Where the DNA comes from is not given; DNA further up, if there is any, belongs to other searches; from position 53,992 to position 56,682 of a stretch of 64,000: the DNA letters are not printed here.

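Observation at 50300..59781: Uncharacterised multihaem cytochrome cluster with an NHL propeller, an Hpt protein and no recognisable membrane or porin partner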

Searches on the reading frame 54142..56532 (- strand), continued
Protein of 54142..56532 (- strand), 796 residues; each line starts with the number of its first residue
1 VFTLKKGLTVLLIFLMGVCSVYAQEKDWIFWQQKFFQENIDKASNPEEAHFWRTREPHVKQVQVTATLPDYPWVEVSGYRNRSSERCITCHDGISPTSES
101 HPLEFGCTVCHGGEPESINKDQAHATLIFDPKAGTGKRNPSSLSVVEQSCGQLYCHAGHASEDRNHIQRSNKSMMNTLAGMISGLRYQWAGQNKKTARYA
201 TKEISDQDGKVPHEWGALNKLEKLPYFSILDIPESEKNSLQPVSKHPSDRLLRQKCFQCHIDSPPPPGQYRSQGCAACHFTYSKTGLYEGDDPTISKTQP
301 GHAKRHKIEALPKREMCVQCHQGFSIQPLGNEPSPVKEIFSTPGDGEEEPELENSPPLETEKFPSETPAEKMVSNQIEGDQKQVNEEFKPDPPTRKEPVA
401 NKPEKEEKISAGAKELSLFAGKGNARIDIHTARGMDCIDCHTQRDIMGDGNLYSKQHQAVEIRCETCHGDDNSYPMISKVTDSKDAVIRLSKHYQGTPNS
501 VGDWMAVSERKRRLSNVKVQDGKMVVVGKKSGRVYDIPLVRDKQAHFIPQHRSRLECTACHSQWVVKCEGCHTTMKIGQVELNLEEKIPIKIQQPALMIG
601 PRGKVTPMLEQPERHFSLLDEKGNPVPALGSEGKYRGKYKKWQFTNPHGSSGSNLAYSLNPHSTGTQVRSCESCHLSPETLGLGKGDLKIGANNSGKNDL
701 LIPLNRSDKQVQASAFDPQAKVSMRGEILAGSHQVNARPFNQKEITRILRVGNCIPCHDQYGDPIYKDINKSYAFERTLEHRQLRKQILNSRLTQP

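Call 65: search_solved_structures(query=A2, max_evalue=1, show_alignments=2)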
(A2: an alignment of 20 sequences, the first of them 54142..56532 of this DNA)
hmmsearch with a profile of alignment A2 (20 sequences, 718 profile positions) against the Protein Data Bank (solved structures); distinct sequences matched with E-value up to 1: 20.
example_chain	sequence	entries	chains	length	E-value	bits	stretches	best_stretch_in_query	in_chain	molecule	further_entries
4wjy_A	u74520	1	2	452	3.2e-08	35.5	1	260-415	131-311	Cytochrome c-552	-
1gu6_A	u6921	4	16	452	4.3e-08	35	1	260-415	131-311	CYTOCHROME C552 | Cytochrome c-552 | Cytochrome c nitrite reductase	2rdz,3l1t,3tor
2rf7_A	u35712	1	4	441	4.3e-08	35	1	260-415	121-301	Cytochrome c-552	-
3ubr_A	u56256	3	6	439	6.3e-07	31.2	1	258-422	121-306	Cytochrome c-552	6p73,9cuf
6v0a_A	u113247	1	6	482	2.2e-05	26.1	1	255-413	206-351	Nitrite reductase (cytochrome; ammonia-forming)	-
4rkm_A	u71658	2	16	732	0.00011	23.8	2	230-270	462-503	MccA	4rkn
3bng_A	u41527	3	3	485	0.00036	22.1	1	259-402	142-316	Cytochrome c-552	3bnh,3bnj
6lod_A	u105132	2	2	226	0.00043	21.8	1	298-403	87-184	MULTIHEME_CYTC domain-containing protein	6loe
1fs7_A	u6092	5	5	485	0.004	18.6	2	259-368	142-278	CYTOCHROME C NITRITE REDUCTASE | Cytochrome c-552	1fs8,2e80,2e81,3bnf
1fs9_A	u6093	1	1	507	0.0062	18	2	258-350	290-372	CYTOCHROME C NITRITE REDUCTASE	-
8bcx_A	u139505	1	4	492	0.017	16.6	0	351-372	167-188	Nitrite reductase (cytochrome; ammonia-forming)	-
1qdb_A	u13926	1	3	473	0.029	15.8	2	258-350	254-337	CYTOCHROME C NITRITE REDUCTASE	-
1h21_A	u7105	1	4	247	0.033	15.6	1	33-123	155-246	SPLIT-SORET CYTOCHROME C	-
6qkn_A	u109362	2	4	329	0.049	15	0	57-135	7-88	Cytochrome-c peroxidase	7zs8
6fu3_A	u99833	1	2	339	0.054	14.9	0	57-135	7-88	Protein CcpR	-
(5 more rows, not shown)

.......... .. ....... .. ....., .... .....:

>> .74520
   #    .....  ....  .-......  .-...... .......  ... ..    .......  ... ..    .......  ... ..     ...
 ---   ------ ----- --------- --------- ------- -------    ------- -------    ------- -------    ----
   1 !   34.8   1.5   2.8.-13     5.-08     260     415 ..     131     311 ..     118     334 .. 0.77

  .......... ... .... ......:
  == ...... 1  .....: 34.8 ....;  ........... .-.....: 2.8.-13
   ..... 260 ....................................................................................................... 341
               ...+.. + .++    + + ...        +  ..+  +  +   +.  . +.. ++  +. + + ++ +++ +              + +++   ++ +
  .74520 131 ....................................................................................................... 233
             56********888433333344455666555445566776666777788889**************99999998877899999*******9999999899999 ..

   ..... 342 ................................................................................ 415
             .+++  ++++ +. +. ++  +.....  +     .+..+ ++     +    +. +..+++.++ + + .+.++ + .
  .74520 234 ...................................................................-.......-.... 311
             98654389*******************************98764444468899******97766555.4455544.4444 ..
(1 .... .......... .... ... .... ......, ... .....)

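Call 66: find_homologous_proteins(query=L051:7049-9208:+, max_evalue=1e-10)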
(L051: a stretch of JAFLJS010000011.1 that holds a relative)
Query L051:7049-9208:+ (719 aa): 451 proteins with E <= 1e-10 among 8000 candidates; the best 120 are listed.
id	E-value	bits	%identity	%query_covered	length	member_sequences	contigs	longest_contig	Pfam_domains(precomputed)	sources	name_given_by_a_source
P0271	0.0e+0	1575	92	100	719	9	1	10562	PF14537.12,PF02433.21,PF13442.12,PF00034.27,PF14522.12,PF22113.2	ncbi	-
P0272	0.0e+0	1515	88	100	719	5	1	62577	PF14537.12,PF02433.21,PF13442.12,PF00034.27,PF14522.12,PF22113.2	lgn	-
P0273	0.0e+0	1500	88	100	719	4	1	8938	PF14537.12,PF02433.21,PF13442.12,PF00034.27,PF14522.12,PF22113.2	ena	-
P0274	0.0e+0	1487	86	100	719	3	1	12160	PF14537.12,PF07627.17,PF02433.21,PF13442.12,PF00034.27,PF14522.12,PF22113.2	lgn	-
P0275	0.0e+0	1466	86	100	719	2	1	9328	PF14537.12,PF02433.21,PF13442.12,PF00034.27,PF14522.12,PF22113.2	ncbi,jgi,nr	ncbi:MAG: hypothetical protein DSY80_03155 [Desulfocapsa sp.]|nr:MAG: hypothetical protein DSY80_031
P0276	0.0e+0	1379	79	100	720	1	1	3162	PF14537.12,PF02433.21,PF13442.12,PF00034.27,PF14522.12,PF22113.2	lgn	-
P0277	0.0e+0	1257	73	100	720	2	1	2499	PF14537.12,PF02433.21,PF13442.12,PF00034.27,PF14522.12,PF22113.2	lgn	-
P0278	0.0e+0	1240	72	100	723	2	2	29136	PF14537.12,PF02433.21,PF13442.12,PF00034.27,PF22113.2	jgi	jgi:mono/diheme cytochrome c family protein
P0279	0.0e+0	1240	72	100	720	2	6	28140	PF14537.12,PF02433.21,PF13442.12,PF00034.27,PF14522.12,PF22113.2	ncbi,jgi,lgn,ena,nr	ncbi:MAG TPA: c-type cytochrome [Desulfocapsa sulfexigens]|nr:c-type cytochrome [Desulfocapsa sulfex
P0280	0.0e+0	1238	72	100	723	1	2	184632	PF14537.12,PF02433.21,PF13442.12,PF00034.27,PF14522.12,PF22113.2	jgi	jgi:mono/diheme cytochrome c family protein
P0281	0.0e+0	1231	72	100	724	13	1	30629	PF14537.12,PF02433.21,PF13442.12,PF00034.27,PF14522.12,PF22113.2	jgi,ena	-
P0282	0.0e+0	1221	70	100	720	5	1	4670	PF14537.12,PF02433.21,PF13442.12,PF00034.27,PF14522.12,PF22113.2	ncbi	-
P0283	0.0e+0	1220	71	100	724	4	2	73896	PF14537.12,PF02433.21,PF13442.12,PF00034.27,PF14522.12,PF22113.2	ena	-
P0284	0.0e+0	1219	71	100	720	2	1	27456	PF02433.21,PF13442.12,PF00034.27,PF14522.12,PF22113.2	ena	-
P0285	0.0e+0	1213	70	100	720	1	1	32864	PF02433.21,PF13442.12,PF00034.27,PF22113.2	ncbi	-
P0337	1.4e-144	502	37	84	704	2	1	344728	PF02433.21,PF13442.12,PF00034.27,PF14522.12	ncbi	-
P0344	9.8e-139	482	39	73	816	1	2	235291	PF02433.21,PF13442.12,PF00034.27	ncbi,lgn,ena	-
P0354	5.6e-132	460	39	69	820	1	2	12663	PF02433.21,PF13442.12,PF00034.27,PF14522.12,PF22113.2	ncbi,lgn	-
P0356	4.5e-129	450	40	69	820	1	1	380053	PF02433.21,PF13442.12,PF00034.27,PF14522.12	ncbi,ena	-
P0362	1.3e-124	436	38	73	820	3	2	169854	PF14537.12,PF02433.21,PF13442.12,PF00034.27,PF22113.2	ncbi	-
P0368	9.6e-123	429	38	75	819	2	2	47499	PF14537.12,PF02433.21,PF13442.12,PF00034.27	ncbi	-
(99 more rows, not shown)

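Call 67: find_encoding_contigs(protein=P0356, flank=8000, max_places=1)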
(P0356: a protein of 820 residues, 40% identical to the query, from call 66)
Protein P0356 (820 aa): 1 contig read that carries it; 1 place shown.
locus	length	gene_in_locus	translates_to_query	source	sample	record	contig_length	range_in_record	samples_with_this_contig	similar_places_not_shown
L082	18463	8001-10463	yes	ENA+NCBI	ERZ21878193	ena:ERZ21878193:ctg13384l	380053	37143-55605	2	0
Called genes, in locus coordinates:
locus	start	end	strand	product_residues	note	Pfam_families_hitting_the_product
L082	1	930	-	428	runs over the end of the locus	PF03952:Enolase_N, PF00113:Enolase_C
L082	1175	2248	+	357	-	PF00535:Glycos_transf_2, PF13641:Glyco_tranf_2_3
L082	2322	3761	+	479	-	PF05221:AdoHcyase, PF00670:AdoHcyase_NAD, PF02826:2-Hacid_dh_C (weak)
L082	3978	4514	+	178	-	PF04542:Sigma70_r2, PF22029:PhyR_sigma2 (weak), PF08281:Sigma70_r4_2, PF04545:Sigma70_r4 (weak)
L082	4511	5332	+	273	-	PF13490:zf-HC2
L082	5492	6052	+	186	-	PF00355:Rieske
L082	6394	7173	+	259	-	PF00033:Cytochrome_B, PF13631:Cytochrom_B_N_2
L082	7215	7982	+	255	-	PF00032:Cytochrom_B_C (weak)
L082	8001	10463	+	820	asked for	PF14522:Cytochrome_C7 (faint), PF13442:Cytochrome_CBB3 (faint), PF00034:Cytochrom_C, PF02433:FixO (weak)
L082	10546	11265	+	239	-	PF13442:Cytochrome_CBB3 (faint), PF00034:Cytochrom_C (weak)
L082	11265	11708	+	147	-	PF13442:Cytochrome_CBB3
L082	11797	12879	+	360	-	PF03150:CCP_MauG, PF00034:Cytochrom_C (weak)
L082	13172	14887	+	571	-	PF14691:Fer4_20, PF13187:Fer4_9 (faint), PF07992:Pyr_redox_2, PF13450:NAD_binding_8, PF13738:Pyr_redox_3 (weak), PF00070:Pyr_redox (weak), PF12838:Fer4_7 (weak), PF00037:Fer4, +2 more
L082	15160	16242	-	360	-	PF03739:LptF_LptG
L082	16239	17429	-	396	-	PF03739:LptF_LptG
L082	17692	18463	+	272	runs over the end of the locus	PF00318:Ribosomal_S2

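Call 68: find_encoding_contigs(protein=P0344, flank=8000, max_places=1)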
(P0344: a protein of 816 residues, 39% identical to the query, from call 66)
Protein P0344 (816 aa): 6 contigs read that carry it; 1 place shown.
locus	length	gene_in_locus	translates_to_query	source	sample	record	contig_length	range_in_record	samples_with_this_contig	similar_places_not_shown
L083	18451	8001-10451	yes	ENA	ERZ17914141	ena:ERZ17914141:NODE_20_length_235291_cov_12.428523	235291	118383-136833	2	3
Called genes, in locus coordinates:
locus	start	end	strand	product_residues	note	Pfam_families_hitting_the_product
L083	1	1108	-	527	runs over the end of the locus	PF08448:PAS_4 (weak), PF13426:PAS_9, PF00512:HisKA, PF02518:HATPase_c, PF13581:HATPase_c_2 (weak)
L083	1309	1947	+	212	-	PF00903:Glyoxalase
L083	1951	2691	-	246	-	PF00089:Trypsin, PF13365:Trypsin_2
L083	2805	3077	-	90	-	-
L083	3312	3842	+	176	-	-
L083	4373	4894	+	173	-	PF04542:Sigma70_r2, PF08281:Sigma70_r4_2, PF04545:Sigma70_r4 (weak)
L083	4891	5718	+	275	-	PF13490:zf-HC2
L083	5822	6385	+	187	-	PF00355:Rieske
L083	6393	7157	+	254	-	PF00033:Cytochrome_B, PF14358:DUF4405 (weak), PF13631:Cytochrom_B_N_2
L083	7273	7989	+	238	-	-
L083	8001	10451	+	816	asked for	PF02433:FixO (faint), PF13442:Cytochrome_CBB3 (faint), PF00034:Cytochrom_C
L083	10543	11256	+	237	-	PF00034:Cytochrom_C (faint), PF13442:Cytochrome_CBB3 (faint)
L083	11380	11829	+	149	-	PF13442:Cytochrome_CBB3, PF00034:Cytochrom_C (weak)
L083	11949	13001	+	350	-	PF03150:CCP_MauG, PF00034:Cytochrom_C (weak)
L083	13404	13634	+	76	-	-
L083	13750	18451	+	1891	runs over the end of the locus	PF08448:PAS_4, PF08448:PAS_4, PF08448:PAS_4, PF08448:PAS_4, PF13426:PAS_9, PF00989:PAS, PF08448:PAS_4, PF13426:PAS_9, +18 more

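Call 69: list_cluster_members(proteins=[P0356, P0344, P0362, P0368, P0354, P0337])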
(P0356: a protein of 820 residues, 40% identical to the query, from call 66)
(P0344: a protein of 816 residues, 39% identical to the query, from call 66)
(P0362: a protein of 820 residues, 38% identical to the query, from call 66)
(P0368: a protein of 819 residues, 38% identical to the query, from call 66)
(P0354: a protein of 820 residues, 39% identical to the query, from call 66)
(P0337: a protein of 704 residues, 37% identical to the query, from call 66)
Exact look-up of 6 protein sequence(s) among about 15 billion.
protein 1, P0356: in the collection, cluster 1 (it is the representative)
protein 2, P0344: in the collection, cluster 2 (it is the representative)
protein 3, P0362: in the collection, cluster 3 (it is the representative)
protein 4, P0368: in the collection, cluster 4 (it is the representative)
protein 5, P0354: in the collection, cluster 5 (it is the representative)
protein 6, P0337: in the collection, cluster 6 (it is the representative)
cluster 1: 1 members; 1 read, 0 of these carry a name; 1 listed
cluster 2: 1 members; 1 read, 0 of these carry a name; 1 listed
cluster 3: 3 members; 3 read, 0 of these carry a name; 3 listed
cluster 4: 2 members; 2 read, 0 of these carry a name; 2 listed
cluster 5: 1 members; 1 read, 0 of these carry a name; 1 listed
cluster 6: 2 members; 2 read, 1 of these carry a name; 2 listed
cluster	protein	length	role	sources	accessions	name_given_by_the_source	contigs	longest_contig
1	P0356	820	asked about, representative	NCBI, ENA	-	-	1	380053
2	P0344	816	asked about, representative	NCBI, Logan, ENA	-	-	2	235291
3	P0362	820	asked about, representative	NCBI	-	-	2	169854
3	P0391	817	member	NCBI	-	-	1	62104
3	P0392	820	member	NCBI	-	-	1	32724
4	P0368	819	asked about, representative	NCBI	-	-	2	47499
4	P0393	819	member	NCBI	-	-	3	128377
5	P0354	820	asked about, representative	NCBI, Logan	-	-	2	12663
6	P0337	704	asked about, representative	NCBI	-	-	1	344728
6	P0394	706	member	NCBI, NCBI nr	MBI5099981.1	MAG: c-type cytochrome [Nitrospirae bacterium] | c-type cytochrome [Nitrospirota bacterium]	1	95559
